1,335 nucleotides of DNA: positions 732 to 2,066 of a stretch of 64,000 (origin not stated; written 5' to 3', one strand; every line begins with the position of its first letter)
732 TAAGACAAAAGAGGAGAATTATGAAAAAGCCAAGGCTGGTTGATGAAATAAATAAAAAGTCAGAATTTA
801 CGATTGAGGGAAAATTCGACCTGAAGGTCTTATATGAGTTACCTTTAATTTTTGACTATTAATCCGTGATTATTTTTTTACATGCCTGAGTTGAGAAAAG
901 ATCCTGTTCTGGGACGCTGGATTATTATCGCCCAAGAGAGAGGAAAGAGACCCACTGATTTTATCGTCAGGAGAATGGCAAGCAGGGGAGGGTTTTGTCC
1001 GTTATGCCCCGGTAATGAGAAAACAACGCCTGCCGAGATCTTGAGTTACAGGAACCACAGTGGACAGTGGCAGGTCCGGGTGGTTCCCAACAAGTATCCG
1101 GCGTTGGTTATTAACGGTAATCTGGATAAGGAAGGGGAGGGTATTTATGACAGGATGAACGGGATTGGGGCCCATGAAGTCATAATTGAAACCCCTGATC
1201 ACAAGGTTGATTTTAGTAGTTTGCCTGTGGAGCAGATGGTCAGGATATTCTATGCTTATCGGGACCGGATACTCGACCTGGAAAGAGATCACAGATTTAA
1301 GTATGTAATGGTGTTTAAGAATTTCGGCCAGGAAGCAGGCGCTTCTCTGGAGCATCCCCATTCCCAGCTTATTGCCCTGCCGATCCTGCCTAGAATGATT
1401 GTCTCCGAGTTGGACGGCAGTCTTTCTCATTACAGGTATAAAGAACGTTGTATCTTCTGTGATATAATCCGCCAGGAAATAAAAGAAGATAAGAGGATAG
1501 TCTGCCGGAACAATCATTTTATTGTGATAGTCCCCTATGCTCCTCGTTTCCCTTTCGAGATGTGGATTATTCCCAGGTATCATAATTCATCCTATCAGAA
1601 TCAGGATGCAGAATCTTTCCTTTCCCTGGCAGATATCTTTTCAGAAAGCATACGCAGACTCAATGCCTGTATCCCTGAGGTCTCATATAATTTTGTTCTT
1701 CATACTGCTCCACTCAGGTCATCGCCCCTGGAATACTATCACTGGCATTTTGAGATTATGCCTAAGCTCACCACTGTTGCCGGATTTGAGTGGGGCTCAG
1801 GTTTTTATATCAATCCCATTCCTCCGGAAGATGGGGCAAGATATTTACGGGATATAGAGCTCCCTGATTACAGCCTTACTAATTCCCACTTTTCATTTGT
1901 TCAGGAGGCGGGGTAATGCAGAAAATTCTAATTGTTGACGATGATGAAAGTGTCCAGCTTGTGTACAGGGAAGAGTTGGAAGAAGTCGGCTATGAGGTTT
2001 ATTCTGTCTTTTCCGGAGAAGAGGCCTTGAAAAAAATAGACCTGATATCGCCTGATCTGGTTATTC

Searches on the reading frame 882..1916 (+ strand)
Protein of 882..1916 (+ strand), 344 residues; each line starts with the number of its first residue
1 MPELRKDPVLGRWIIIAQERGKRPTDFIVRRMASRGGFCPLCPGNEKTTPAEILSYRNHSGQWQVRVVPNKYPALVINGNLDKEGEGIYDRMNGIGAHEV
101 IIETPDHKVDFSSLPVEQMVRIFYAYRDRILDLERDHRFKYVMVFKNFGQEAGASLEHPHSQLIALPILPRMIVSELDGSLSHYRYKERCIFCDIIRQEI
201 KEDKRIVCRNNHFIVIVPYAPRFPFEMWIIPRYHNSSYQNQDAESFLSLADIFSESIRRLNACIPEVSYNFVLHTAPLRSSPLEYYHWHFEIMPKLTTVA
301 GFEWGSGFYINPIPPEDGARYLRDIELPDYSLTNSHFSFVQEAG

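Call 83: find_encoding_contigs(protein=window:882-1916:+, flank=10000, max_places=1)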
Protein window:882-1916:+ (344 aa): 3 contigs read that carry it; 1 place shown.
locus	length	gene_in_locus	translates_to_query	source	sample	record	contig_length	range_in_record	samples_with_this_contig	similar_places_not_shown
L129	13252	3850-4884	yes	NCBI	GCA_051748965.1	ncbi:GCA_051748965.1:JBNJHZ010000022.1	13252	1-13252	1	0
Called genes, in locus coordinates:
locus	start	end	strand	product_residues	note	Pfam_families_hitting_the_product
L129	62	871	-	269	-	PF17680:FlgO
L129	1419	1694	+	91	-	PF01192:RNA_pol_Rpb6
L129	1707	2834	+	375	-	PF00226:DnaJ, PF01556:DnaJ_C, PF00684:DnaJ_CXXCXGXG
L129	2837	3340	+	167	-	PF01967:MoaC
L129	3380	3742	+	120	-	PF21157:DksA_N, PF01258:zf-dskA_traR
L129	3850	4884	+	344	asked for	PF01087:GalP_UDP_transf, PF16268:DUF4921, PF16285:DUF4931_N, PF02744:GalP_UDP_tr_C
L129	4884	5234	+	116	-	PF00072:Response_reg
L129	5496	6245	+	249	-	PF02649:GCHY-1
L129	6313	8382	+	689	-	PF02092:tRNA_synt_2f, PF05746:DALR_1 (weak)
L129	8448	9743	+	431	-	-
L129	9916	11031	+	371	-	PF01370:Epimerase, PF04321:RmlD_sub_bind, PF16363:GDP_Man_Dehyd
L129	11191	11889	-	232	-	-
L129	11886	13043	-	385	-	PF00437:T2SSE, PF13401:AAA_22 (weak)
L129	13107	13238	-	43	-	PF13406:SLT_2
